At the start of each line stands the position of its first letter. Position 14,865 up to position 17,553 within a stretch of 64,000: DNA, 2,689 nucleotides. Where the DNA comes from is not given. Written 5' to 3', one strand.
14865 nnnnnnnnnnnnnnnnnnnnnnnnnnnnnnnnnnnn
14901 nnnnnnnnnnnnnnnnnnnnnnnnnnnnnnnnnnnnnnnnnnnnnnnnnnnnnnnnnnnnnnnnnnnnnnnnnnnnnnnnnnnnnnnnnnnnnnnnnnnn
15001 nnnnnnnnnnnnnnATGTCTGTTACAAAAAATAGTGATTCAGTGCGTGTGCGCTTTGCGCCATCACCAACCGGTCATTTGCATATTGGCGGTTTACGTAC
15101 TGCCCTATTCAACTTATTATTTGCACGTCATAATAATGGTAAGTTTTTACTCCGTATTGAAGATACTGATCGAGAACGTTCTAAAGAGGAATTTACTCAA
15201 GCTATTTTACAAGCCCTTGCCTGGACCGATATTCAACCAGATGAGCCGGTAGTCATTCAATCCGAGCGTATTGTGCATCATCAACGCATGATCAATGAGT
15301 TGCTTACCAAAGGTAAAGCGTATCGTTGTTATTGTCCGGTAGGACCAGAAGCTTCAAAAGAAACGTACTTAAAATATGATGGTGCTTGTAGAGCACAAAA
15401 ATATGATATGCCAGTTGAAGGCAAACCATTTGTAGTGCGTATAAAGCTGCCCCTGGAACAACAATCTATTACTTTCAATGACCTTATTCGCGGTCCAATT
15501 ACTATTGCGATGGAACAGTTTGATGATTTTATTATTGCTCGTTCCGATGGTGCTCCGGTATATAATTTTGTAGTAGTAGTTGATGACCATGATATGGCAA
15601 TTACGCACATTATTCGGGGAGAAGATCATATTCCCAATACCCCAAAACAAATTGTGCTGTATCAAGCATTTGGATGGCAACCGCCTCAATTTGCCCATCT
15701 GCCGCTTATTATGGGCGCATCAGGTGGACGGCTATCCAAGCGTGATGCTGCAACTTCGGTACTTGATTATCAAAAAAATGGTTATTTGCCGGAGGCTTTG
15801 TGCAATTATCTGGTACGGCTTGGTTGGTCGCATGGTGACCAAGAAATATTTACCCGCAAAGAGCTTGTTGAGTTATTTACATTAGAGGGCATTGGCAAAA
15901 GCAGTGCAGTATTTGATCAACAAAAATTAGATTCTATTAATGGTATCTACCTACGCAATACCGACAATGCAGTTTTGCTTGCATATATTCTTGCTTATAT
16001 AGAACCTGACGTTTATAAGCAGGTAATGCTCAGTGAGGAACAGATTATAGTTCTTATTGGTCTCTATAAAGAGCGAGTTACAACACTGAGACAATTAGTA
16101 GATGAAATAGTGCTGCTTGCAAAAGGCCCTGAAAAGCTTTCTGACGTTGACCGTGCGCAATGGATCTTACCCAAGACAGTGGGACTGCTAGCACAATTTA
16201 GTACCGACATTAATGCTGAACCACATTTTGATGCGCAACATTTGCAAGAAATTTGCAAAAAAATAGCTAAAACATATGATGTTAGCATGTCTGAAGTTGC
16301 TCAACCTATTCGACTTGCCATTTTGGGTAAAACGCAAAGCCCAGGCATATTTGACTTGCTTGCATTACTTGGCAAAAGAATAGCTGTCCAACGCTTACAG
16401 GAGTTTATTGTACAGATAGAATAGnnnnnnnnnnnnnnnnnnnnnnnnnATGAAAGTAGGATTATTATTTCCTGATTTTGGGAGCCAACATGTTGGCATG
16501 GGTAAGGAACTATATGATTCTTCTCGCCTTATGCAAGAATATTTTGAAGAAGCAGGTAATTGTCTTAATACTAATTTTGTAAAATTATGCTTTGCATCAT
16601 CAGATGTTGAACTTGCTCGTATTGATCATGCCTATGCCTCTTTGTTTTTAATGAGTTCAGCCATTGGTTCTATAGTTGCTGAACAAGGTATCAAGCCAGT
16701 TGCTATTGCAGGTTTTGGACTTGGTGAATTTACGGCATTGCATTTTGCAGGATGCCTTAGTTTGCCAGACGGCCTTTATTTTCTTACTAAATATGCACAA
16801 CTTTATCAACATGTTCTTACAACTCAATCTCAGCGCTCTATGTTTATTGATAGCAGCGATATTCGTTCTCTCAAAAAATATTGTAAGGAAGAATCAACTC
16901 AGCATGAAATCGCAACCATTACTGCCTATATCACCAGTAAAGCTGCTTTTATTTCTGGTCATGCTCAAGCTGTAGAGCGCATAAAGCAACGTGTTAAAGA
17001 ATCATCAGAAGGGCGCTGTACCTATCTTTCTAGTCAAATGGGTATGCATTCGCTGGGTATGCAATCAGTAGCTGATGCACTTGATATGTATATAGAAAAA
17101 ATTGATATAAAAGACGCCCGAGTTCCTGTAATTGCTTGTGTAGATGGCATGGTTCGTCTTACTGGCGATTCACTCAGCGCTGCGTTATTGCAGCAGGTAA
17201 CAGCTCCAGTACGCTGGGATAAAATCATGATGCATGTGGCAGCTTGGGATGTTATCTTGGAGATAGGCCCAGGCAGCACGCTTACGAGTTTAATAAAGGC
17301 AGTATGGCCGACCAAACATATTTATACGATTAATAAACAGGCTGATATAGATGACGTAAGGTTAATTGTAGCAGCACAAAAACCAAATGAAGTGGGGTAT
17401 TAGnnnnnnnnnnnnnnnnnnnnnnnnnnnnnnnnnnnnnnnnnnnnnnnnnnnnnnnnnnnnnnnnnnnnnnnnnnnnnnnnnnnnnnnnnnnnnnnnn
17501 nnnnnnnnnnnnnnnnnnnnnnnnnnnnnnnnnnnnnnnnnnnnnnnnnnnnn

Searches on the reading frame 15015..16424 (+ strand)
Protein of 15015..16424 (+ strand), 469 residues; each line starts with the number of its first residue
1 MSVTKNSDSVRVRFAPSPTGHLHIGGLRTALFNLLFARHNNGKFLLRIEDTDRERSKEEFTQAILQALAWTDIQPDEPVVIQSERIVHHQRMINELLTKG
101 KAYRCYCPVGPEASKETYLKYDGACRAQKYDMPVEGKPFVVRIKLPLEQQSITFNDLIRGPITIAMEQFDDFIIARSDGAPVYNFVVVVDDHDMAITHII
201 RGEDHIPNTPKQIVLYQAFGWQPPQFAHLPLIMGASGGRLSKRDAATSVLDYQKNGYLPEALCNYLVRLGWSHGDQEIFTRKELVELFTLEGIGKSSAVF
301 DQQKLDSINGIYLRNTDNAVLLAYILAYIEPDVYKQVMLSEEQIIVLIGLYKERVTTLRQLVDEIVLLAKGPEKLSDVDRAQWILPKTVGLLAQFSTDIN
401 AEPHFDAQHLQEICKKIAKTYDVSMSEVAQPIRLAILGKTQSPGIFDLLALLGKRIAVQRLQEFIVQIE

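Call 52: search_protein_families(library=pfam, proteins=[window:15015-16424:+], max_evalue=0.00001)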
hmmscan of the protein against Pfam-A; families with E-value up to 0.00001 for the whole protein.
window:15015-16424:+ (469 aa): 2 families
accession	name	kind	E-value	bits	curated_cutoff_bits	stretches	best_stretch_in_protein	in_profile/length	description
PF00749.27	tRNA-synt_1c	-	1.7e-93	313.4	23.4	1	10-306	2-313/314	tRNA synthetases class I (E and Q), catalytic domain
PF19269.4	Anticodon_2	-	1.1e-23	84.6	23.6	1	340-465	12-141/141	Anticodon binding domain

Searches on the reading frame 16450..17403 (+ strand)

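Call 52: search_protein_families(library=pfam, proteins=[window:16450-17403:+], max_evalue=0.00001)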
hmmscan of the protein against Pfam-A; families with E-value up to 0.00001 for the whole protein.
window:16450-17403:+ (317 aa): 1 family
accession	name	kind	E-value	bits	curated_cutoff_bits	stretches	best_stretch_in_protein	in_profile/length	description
PF00698.26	Acyl_transf_1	-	1e-21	78.2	32.7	1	7-283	4-276/319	Acyl transferase domain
